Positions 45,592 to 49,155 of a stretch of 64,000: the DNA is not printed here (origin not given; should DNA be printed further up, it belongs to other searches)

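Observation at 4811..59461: Exceptional expansion of lipid-carrier-dependent GT-C-type membrane glycosyltransferases in a single co-directional locus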

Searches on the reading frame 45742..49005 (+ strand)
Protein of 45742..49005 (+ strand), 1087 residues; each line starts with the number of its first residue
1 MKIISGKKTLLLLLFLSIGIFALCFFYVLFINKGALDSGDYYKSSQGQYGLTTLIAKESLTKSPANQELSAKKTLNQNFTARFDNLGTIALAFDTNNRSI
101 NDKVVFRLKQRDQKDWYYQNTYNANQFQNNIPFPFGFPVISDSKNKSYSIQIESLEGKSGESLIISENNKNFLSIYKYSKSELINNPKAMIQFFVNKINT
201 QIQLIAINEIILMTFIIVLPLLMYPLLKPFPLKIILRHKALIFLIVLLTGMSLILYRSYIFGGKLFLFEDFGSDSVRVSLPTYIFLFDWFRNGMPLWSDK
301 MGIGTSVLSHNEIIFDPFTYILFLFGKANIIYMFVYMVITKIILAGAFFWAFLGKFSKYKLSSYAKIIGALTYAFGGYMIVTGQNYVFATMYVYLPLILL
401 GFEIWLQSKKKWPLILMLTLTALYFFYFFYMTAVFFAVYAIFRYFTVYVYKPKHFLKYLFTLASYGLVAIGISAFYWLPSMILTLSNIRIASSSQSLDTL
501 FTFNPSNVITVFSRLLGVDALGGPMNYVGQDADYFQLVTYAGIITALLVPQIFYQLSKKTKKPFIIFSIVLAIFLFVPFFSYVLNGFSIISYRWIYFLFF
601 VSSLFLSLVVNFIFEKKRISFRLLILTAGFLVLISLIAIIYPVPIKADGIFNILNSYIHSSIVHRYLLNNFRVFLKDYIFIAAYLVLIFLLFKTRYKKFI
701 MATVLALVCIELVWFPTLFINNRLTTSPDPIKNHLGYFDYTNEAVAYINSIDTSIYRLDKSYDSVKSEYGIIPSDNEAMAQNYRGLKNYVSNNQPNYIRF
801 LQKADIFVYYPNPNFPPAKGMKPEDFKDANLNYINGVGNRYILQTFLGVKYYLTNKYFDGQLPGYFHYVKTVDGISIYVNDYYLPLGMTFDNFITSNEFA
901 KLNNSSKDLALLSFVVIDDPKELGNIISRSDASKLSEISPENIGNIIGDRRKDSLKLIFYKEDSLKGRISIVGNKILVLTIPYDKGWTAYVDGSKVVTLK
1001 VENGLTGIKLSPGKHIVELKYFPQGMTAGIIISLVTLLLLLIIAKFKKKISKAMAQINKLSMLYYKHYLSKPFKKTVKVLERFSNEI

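Call 6: search_protein_families(library=pfam, proteins=[window:45742-49005:+], max_evalue=0.01)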
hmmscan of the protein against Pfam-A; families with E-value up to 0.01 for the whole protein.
window:45742-49005:+ (1087 aa): 1 family
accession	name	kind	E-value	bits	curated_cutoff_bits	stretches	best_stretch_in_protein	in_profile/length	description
PF09586.16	YfhO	-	1.1e-68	232.9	28.5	2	245-916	4-620/835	Bacterial membrane protein YfhO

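Call 13: find_encoding_contigs(protein=window:45742-49005:+, flank=10000, max_places=6)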
Protein window:45742-49005:+ (1087 aa): 2 contigs read that carry it; 2 places shown.
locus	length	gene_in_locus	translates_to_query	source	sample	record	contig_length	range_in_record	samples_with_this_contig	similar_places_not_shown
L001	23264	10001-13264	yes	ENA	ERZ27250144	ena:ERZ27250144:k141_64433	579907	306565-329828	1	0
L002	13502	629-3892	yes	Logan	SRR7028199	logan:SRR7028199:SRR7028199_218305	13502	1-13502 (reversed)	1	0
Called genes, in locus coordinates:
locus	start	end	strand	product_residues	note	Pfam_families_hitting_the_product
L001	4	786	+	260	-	PF03328:HpcH_HpaI (weak)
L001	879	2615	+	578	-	PF02776:TPP_enzyme_N, PF00205:TPP_enzyme_M, PF02775:TPP_enzyme_C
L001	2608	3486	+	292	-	PF01073:3Beta_HSD (faint), PF01370:Epimerase, PF04321:RmlD_sub_bind, PF16363:GDP_Man_Dehyd (faint)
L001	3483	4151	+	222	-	PF01370:Epimerase (faint), PF04321:RmlD_sub_bind (weak), PF13561:adh_short_C2, PF00106:adh_short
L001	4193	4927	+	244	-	PF00535:Glycos_transf_2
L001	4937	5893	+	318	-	PF02475:TRM5-TYW2_MTfase (weak), PF05050:Methyltransf_21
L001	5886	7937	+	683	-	PF09594:GT87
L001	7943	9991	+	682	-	PF09594:GT87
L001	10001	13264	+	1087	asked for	PF09586:YfhO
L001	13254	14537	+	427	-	PF09594:GT87 (weak)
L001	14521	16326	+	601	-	PF13231:PMT_2 (weak)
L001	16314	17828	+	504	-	-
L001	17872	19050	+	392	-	-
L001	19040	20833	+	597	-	PF01757:Acyl_transf_3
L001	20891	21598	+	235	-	PF00891:Methyltransf_2 (weak), PF05401:NodS (weak), PF13489:Methyltransf_23, PF05175:MTS, PF13847:Methyltransf_31, PF08241:Methyltransf_11, PF08242:Methyltransf_12, PF13649:Methyltransf_25, +3 more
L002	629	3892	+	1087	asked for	PF09586:YfhO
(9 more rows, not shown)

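Call 27: search_protein_families(library=ncbifam, proteins=[window:45742-49005:+], max_evalue=0.01)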
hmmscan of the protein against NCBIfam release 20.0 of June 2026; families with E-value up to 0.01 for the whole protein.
window:45742-49005:+ (1087 aa): 2 families
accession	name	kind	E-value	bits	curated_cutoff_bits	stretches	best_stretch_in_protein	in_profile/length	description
NF047590.1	GlcsyltransPgfM2Strep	equivalog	1.8e-21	76.1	1500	2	964-1049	796-882/884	glycosyltransferase PgfM2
NF047589.1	GlcsyltransPgfM1Strep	equivalog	3.2e-17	61.9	1400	1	940-1045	846-952/955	glycosyltransferase PgfM1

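Call 35: search_solved_structures(query=window:45742-49005:+, max_evalue=1)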
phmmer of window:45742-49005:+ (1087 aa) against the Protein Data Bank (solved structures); distinct sequences matched with E-value up to 1: 0.
